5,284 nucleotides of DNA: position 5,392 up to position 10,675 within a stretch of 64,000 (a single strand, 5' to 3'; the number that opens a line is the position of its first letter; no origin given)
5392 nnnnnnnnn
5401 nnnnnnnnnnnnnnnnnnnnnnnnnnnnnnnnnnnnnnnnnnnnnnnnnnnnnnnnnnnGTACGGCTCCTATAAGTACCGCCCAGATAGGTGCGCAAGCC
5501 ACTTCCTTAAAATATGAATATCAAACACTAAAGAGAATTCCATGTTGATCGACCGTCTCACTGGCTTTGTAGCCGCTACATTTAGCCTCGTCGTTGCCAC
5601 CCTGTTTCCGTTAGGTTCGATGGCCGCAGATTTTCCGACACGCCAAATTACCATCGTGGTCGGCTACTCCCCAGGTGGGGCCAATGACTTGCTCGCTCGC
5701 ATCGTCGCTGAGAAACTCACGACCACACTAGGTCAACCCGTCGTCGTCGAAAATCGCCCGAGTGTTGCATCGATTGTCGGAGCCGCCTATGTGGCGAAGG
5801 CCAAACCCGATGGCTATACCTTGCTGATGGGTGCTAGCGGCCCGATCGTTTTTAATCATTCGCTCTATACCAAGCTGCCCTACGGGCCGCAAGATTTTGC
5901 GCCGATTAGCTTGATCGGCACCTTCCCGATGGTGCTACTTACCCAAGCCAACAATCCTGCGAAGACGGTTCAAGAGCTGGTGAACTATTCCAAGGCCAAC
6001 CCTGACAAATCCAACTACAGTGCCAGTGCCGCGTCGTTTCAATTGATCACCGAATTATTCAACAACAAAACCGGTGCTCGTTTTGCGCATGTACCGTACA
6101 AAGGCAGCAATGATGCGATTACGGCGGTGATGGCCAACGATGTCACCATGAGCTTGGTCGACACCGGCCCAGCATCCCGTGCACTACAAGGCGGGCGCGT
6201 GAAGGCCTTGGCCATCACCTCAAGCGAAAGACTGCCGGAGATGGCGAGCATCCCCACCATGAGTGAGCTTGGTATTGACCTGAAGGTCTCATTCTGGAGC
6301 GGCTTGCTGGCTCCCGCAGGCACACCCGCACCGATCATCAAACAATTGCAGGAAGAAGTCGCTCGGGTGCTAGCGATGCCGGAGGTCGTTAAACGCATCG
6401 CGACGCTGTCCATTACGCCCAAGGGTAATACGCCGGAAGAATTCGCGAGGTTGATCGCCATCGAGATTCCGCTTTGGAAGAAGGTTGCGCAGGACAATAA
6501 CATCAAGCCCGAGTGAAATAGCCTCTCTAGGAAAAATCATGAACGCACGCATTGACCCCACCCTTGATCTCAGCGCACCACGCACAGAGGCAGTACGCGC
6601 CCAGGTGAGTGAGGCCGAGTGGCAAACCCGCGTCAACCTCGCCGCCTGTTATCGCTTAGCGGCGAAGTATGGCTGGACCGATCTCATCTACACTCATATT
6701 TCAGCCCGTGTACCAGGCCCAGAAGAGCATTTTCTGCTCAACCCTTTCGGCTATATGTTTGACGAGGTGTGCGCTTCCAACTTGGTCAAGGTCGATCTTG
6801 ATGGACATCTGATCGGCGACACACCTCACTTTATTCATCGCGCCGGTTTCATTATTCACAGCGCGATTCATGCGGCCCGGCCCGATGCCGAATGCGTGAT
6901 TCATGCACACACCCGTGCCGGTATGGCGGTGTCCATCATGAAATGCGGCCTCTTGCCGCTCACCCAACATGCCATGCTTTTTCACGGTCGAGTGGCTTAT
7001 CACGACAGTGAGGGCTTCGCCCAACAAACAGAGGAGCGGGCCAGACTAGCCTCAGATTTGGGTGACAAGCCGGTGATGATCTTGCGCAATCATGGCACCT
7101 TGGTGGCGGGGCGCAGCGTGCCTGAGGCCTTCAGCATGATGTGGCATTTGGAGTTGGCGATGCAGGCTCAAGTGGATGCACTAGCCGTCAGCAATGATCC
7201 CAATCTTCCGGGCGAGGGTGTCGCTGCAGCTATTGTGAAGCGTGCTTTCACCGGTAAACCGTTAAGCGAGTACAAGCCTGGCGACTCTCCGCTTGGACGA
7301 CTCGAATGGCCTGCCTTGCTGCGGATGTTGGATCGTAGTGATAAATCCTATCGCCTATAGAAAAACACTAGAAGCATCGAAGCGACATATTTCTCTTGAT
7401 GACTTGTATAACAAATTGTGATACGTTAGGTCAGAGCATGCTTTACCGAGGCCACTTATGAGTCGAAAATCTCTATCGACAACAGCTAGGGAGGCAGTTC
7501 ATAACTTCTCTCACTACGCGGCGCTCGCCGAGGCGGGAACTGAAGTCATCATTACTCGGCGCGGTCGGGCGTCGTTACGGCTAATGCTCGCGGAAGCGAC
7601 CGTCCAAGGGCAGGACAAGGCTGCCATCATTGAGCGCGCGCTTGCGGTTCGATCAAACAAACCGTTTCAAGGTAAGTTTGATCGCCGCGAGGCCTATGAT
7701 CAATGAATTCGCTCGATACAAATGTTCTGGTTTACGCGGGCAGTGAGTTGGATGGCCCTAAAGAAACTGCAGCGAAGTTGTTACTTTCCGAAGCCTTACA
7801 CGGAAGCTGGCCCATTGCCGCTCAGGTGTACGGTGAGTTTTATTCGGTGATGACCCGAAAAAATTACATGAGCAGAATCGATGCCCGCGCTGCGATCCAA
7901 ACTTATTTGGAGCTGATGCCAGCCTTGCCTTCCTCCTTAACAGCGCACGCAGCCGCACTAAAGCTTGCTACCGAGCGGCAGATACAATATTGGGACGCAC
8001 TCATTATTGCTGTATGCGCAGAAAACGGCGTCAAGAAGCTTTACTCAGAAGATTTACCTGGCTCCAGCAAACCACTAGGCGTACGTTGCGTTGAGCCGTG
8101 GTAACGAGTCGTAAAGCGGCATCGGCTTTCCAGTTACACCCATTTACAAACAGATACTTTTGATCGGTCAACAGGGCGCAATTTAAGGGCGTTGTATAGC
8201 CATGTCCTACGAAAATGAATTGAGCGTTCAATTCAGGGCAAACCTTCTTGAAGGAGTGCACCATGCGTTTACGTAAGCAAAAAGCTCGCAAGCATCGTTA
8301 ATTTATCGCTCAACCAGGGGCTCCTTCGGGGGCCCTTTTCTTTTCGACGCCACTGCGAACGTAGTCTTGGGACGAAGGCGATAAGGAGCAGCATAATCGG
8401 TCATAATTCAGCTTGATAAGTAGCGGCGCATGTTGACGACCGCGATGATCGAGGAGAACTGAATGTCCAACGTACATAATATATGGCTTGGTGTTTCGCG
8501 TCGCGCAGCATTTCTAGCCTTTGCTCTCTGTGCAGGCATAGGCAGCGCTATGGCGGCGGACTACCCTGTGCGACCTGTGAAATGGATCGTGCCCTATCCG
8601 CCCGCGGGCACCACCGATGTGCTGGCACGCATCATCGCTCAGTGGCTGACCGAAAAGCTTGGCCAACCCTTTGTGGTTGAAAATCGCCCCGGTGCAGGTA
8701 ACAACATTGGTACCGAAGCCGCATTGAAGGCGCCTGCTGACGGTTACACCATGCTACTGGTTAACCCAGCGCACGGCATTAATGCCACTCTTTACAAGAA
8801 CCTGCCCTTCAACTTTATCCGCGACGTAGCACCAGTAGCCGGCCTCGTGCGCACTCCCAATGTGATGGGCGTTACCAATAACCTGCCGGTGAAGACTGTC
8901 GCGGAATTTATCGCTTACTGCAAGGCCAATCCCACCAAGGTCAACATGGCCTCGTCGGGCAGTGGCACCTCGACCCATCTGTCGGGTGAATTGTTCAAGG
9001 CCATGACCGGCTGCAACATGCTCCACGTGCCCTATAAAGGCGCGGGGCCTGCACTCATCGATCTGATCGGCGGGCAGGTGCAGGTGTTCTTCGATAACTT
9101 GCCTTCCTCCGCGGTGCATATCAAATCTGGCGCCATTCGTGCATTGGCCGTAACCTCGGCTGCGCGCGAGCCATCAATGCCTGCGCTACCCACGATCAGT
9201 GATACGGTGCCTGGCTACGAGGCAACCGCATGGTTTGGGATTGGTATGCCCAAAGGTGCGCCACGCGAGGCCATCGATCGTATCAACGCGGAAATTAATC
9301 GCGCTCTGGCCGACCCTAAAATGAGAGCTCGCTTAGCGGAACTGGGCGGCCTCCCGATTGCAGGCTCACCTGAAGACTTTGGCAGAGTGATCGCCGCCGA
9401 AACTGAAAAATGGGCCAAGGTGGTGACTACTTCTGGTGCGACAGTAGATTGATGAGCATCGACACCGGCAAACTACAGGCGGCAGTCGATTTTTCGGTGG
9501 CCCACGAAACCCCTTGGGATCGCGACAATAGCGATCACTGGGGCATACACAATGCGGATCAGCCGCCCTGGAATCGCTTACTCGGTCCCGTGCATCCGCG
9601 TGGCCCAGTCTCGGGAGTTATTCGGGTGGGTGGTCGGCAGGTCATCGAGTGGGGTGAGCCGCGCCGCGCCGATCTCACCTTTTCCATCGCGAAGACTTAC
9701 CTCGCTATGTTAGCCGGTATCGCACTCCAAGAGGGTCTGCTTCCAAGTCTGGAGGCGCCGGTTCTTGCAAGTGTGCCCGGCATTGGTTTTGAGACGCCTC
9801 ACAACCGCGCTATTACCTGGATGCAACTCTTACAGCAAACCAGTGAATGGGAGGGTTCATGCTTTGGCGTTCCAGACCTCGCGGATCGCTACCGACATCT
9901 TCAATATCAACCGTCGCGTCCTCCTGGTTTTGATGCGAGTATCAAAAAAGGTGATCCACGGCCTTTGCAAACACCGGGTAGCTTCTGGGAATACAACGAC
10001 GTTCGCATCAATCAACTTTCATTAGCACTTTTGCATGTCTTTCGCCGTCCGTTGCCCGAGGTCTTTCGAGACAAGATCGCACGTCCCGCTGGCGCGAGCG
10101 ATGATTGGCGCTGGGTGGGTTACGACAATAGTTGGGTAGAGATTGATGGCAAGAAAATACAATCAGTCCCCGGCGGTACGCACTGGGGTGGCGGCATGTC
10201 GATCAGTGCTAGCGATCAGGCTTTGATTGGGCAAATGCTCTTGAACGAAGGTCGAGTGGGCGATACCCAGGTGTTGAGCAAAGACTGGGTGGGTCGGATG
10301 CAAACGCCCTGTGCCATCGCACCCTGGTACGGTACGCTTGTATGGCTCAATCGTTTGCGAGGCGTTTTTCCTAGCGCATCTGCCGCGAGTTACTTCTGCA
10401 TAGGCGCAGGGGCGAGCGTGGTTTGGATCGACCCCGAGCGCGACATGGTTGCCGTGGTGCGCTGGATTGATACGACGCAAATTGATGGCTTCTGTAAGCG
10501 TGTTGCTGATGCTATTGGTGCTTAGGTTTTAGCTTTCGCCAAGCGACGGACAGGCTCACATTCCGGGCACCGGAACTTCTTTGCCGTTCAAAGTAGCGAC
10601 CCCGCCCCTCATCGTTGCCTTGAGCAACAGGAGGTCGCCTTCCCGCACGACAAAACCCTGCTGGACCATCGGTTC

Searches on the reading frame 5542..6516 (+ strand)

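Call 79: search_protein_families(library=pfam, max_evalue=0.00001, proteins=[window:5542-6516:+])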
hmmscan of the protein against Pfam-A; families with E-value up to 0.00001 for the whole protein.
window:5542-6516:+ (324 aa): 1 family
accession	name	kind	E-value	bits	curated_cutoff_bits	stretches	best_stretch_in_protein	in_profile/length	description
PF03401.19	TctC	-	1.1e-62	212.5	27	1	52-320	2-273/274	Tripartite tricarboxylate transporter family receptor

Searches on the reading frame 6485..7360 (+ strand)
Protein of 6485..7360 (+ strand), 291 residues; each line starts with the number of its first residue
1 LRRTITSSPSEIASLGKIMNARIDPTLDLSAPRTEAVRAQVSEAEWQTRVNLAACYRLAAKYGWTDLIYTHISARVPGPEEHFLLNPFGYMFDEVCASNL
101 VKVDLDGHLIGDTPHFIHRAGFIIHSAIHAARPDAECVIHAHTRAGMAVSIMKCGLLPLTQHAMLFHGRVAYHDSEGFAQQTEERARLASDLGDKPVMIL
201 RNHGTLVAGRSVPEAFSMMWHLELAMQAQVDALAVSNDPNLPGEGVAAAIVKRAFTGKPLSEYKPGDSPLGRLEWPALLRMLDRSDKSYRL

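Call 79: search_protein_families(library=pfam, max_evalue=0.00001, proteins=[window:6485-7360:+])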
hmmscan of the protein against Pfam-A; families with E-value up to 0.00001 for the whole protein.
window:6485-7360:+ (291 aa): 1 family
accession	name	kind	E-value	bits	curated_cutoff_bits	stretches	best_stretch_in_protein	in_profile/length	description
PF00596.27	Aldolase_II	-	8.9e-48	163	22.2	1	51-230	2-183/183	Class II Aldolase and Adducin N-terminal domain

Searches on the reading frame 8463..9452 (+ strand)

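Call 79: search_protein_families(library=pfam, max_evalue=0.00001, proteins=[window:8463-9452:+])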
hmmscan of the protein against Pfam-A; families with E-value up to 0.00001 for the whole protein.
window:8463-9452:+ (329 aa): 1 family
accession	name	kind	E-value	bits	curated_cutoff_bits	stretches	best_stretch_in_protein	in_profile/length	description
PF03401.19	TctC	-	1.9e-66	224.8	27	1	55-323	2-271/274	Tripartite tricarboxylate transporter family receptor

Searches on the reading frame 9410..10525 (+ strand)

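Call 79: search_protein_families(library=pfam, max_evalue=0.00001, proteins=[window:9410-10525:+])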
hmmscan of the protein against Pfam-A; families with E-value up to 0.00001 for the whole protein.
window:9410-10525:+ (371 aa): 1 family
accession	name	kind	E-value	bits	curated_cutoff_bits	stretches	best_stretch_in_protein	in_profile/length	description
PF00144.29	Beta-lactamase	-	3.7e-15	56.4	27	1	90-350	52-306/329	Beta-lactamase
